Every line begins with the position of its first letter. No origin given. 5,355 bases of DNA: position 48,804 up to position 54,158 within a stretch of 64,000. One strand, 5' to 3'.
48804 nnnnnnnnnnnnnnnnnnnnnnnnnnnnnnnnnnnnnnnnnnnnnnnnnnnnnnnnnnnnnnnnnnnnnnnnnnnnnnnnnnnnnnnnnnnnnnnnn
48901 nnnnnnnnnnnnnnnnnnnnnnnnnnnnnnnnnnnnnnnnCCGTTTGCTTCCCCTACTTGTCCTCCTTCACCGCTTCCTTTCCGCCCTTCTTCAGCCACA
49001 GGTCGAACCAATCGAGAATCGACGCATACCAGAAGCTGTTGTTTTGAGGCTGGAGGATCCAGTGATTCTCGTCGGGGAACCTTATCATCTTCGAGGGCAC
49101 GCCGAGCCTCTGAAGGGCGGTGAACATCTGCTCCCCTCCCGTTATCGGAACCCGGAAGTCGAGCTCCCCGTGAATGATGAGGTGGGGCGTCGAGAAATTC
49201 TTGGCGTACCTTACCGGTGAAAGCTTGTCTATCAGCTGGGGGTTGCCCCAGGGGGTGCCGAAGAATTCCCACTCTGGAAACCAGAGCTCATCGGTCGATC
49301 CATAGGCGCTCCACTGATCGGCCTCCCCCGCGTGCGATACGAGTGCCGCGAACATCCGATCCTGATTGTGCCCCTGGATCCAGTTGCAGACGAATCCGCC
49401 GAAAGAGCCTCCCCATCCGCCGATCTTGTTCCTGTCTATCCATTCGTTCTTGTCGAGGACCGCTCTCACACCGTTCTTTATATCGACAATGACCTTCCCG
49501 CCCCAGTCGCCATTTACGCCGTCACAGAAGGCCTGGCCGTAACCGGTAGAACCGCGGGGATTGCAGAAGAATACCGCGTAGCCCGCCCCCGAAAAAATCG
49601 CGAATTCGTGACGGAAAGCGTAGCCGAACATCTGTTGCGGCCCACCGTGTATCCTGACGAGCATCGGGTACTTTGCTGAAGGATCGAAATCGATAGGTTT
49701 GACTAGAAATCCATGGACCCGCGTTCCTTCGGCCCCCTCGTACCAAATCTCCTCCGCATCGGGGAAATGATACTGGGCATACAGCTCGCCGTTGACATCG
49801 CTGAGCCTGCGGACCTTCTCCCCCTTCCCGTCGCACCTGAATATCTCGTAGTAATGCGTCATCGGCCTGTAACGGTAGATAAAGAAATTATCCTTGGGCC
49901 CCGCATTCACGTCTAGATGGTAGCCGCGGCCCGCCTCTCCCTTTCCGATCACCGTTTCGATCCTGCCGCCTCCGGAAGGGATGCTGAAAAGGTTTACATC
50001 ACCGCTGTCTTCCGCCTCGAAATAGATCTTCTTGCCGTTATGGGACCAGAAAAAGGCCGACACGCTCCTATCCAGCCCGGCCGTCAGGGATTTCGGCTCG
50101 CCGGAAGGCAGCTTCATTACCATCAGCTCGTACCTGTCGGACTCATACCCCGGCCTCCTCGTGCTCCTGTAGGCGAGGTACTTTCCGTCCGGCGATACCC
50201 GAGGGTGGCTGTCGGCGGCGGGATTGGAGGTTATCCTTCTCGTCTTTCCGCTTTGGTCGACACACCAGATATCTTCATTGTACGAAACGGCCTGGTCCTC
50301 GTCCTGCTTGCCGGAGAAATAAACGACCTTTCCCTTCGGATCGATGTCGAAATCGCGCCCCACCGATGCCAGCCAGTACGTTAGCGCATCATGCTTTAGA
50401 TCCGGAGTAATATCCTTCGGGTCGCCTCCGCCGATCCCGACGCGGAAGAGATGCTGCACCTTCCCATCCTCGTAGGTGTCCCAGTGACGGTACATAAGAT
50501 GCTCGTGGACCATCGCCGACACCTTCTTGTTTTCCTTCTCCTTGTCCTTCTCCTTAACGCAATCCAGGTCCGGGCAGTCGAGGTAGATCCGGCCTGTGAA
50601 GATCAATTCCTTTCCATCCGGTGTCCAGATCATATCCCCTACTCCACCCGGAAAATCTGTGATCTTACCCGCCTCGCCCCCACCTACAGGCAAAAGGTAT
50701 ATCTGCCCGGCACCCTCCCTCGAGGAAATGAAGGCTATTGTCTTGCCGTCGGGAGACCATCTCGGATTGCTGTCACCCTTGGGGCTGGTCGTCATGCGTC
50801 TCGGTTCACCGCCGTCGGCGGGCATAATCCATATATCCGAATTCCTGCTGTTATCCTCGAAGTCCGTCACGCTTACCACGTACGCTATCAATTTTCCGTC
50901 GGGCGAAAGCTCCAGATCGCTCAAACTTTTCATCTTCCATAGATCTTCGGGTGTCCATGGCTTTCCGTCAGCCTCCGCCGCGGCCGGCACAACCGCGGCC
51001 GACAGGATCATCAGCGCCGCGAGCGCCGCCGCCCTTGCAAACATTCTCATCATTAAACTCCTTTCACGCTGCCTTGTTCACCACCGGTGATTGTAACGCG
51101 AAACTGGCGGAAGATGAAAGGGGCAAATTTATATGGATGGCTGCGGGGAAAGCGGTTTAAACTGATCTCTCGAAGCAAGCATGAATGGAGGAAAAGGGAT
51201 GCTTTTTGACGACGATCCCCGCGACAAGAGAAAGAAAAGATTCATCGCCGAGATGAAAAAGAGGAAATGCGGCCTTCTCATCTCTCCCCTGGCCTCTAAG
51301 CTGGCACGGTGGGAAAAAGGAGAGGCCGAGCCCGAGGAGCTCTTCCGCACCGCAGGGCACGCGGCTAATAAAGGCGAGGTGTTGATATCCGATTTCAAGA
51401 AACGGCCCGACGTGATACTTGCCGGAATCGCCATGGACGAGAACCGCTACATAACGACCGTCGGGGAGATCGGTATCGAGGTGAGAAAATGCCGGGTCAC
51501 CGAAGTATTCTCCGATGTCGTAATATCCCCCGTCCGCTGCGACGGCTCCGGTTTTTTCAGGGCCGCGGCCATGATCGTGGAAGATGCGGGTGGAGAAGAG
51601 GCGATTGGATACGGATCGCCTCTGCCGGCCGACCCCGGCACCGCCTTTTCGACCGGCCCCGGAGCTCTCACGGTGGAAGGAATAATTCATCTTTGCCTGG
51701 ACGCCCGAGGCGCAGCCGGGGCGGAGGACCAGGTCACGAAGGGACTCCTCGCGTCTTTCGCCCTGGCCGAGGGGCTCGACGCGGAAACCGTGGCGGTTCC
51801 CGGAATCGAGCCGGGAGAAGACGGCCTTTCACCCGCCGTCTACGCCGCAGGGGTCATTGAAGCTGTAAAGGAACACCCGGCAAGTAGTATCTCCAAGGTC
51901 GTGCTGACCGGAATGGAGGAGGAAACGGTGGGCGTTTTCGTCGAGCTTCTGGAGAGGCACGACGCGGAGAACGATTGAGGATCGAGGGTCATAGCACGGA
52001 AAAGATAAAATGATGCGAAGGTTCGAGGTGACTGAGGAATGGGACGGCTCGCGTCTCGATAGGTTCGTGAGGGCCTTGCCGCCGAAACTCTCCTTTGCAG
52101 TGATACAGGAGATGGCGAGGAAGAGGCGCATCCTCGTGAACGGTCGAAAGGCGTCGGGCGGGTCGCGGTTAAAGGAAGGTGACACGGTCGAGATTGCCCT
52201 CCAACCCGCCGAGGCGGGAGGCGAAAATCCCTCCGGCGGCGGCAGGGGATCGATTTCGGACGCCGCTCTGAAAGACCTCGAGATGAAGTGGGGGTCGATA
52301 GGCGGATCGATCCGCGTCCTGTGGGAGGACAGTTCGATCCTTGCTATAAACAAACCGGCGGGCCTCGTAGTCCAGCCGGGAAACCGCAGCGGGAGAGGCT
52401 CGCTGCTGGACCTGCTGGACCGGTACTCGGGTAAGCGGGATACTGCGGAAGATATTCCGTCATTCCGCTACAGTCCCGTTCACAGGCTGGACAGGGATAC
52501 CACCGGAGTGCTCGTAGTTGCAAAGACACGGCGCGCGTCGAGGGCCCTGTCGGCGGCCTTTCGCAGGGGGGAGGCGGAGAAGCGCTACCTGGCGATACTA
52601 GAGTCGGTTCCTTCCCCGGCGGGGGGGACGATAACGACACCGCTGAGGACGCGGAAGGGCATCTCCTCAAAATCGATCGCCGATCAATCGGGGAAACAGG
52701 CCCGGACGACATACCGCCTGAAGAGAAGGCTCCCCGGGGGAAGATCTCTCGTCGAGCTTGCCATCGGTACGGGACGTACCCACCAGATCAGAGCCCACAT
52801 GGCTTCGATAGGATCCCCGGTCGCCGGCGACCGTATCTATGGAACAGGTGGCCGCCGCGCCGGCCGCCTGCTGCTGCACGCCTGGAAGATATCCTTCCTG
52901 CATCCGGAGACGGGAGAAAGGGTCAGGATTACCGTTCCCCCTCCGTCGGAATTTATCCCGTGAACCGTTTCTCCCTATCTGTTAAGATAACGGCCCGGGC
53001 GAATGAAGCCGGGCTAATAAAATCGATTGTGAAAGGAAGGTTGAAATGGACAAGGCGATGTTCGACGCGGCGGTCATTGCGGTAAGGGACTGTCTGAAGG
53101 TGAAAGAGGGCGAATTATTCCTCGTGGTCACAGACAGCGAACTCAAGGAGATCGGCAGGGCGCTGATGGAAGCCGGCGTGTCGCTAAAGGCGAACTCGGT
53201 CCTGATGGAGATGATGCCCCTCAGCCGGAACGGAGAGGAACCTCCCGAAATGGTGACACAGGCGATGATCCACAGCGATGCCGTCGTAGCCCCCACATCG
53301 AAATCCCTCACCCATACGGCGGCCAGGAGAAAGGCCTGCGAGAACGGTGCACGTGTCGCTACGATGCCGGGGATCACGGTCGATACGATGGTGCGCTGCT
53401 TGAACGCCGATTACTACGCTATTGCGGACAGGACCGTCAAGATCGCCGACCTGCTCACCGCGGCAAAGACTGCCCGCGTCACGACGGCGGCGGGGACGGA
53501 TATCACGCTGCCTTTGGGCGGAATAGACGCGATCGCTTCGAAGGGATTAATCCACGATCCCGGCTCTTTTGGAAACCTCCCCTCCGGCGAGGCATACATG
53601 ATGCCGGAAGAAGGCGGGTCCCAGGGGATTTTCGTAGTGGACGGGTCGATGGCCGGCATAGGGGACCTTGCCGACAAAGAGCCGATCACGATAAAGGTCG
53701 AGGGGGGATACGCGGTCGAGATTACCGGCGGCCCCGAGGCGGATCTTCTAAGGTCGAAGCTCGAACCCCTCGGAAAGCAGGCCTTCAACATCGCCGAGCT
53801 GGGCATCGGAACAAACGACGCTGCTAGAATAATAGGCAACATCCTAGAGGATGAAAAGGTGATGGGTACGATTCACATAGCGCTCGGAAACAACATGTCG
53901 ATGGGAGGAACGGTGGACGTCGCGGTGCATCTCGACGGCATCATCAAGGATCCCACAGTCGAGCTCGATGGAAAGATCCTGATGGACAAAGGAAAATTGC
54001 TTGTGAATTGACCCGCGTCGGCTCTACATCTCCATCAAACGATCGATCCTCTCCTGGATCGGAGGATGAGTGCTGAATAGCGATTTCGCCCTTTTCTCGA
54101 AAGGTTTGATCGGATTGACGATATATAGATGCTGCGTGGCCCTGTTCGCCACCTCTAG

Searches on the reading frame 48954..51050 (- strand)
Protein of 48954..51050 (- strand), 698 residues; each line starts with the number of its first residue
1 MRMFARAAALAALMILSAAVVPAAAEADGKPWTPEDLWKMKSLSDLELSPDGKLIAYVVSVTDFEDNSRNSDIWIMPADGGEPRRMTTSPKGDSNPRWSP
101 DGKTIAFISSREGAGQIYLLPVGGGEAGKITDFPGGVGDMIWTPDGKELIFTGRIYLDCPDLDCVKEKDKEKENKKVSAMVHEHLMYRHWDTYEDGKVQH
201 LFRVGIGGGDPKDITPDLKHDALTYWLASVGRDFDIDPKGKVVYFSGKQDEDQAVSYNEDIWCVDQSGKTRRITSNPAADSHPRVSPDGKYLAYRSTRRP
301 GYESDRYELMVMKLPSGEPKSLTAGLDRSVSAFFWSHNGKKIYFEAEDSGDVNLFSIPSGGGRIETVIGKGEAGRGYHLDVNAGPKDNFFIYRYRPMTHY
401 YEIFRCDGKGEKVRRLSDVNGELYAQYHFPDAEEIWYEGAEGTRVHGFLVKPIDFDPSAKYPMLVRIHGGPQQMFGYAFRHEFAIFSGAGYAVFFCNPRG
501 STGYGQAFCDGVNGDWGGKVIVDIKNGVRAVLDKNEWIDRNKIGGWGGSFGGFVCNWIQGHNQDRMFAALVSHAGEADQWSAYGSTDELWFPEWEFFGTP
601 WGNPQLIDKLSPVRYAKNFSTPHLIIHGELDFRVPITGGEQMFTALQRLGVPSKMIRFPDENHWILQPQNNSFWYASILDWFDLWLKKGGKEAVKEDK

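Call 17: search_protein_families(library=pfam, proteins=[window:48954-51050:-], max_evalue=0.001)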
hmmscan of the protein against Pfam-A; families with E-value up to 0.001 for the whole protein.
window:48954-51050:- (698 aa): 7 families
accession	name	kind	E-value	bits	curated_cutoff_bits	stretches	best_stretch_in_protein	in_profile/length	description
PF00326.27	Peptidase_S9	-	2.6e-55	187.6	22.6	1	478-688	2-212/213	Prolyl oligopeptidase family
PF07676.18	PD40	-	1.8e-27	95.1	20.9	2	83-118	1-37/38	WD40-like Beta Propeller Repeat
PF00930.27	DPPIV_N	-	4.1e-09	36.1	22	0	198-293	259-344/354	Dipeptidyl peptidase IV (DPP IV) N-terminal region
PF20434.5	BD-FAE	-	3.8e-08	33.5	26.8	1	459-645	11-214/215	BD-FAE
PF25174.1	Beta-prop_THOC3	-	3.5e-06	26.7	305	0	82-152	80-147/272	THOC3 beta-propeller domain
PF02897.21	Peptidase_S9_N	-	2.8e-05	23.5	24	0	284-348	130-190/414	Prolyl oligopeptidase, N-terminal beta-propeller domain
PF05448.18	AXE1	-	0.00016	21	21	1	434-539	58-159/321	Acetyl xylan esterase (AXE1)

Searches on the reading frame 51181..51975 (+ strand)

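Call 17: search_protein_families(library=pfam, proteins=[window:51181-51975:+], max_evalue=0.001)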
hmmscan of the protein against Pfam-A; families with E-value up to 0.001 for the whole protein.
window:51181-51975:+ (265 aa): 1 family
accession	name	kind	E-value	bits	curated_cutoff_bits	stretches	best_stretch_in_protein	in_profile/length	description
PF01661.27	Macro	-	0.00019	21.8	22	1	149-218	39-111/118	Macro domain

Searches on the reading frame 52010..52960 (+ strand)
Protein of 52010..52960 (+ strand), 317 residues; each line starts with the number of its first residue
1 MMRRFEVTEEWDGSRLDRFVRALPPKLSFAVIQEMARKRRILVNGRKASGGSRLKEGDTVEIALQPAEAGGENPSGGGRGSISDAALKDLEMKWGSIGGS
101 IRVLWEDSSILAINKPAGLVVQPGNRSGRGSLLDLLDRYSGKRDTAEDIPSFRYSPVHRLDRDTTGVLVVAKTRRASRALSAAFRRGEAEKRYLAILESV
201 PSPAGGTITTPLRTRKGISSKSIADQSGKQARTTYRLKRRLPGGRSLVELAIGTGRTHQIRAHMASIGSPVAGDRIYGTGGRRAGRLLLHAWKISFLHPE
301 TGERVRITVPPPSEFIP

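Call 17: search_protein_families(library=pfam, proteins=[window:52010-52960:+], max_evalue=0.001)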
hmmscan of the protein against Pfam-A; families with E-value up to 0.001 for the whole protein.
window:52010-52960:+ (317 aa): 2 families
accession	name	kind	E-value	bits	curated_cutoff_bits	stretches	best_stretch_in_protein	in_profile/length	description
PF00849.27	PseudoU_synth_2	-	3.2e-30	105.8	26.8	1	110-266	2-152/152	RNA pseudouridylate synthase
PF01479.30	S4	-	8.4e-06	25.9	22.8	1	15-60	2-48/48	S4 domain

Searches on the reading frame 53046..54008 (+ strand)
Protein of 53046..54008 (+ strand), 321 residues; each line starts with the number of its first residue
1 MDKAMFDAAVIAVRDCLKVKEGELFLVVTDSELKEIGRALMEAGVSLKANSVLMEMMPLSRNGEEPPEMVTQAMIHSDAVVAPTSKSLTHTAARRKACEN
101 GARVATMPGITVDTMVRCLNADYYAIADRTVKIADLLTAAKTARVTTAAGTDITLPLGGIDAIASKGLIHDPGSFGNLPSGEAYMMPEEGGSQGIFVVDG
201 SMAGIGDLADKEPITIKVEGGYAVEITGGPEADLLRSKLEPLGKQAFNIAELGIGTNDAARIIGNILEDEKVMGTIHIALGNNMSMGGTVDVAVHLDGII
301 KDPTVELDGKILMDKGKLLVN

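Call 17: search_protein_families(library=pfam, proteins=[window:53046-54008:+], max_evalue=0.001)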
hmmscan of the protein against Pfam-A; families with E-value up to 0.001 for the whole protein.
window:53046-54008:+ (321 aa): 1 family
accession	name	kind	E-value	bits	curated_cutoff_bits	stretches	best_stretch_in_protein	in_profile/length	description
PF02073.20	Peptidase_M29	-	7.3e-12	45.2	27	1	126-285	188-351/406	Thermophilic metalloprotease (M29)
